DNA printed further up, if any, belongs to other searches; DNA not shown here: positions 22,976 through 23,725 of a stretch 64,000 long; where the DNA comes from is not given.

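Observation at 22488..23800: Low-GC toxin tip and overlapping exported ORF: a candidate new toxin-immunity pair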

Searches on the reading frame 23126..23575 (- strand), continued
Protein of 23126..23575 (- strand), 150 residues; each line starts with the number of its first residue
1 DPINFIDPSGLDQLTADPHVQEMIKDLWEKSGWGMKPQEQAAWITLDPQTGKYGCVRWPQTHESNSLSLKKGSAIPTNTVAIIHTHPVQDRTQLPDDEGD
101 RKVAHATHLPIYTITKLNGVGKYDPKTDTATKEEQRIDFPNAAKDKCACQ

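Call 77: search_protein_families(library=pfam, proteins=[P0015, P0017, P0025, P0028, P0029, P0031, P0036, P0042, P0043, P0047], max_evalue=0.01)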
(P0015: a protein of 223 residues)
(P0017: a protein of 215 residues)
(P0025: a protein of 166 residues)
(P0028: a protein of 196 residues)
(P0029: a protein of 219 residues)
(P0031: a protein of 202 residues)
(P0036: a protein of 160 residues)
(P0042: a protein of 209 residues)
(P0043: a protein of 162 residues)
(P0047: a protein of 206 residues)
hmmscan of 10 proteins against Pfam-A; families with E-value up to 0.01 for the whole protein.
P0015 (223 aa): 0 families

P0017 (215 aa): 1 family
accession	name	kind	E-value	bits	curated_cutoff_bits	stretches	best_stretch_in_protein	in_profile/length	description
PF14464.11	Prok-JAB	-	0.00066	20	25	1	97-133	66-102/114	Prokaryotic homologs of the JAB domain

P0025 (166 aa): 0 families

P0028 (196 aa): 1 family
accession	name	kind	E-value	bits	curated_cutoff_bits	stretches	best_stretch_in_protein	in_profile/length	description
PF14464.11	Prok-JAB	-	2.2e-05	24.7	25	1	135-172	67-103/114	Prokaryotic homologs of the JAB domain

P0029 (219 aa): 0 families

P0031 (202 aa): 1 family
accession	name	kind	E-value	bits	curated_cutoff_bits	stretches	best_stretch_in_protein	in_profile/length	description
PF14464.11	Prok-JAB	-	9.9e-05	22.6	25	1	107-143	68-103/114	Prokaryotic homologs of the JAB domain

P0036 (160 aa): 1 family
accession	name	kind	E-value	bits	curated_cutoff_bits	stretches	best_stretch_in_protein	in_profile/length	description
PF14464.11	Prok-JAB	-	5.6e-06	26.6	25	1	88-131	60-103/114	Prokaryotic homologs of the JAB domain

P0042 (209 aa): 1 family
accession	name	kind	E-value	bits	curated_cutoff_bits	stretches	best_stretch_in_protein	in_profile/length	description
PF14464.11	Prok-JAB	-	0.0066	16.8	25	0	118-154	67-103/114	Prokaryotic homologs of the JAB domain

P0043 (162 aa): 2 families
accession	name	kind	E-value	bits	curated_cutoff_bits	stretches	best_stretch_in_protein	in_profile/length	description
PF14464.11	Prok-JAB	-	0.00053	20.3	25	1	69-109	60-99/114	Prokaryotic homologs of the JAB domain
PF14220.11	DUF4329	-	0.0033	17.8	28.6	1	39-126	20-112/116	Domain of unknown function (DUF4329)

P0047 (206 aa): 1 family
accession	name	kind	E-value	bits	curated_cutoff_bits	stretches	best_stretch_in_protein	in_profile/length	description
PF14464.11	Prok-JAB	-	0.00086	19.6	25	1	114-149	68-103/114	Prokaryotic homologs of the JAB domain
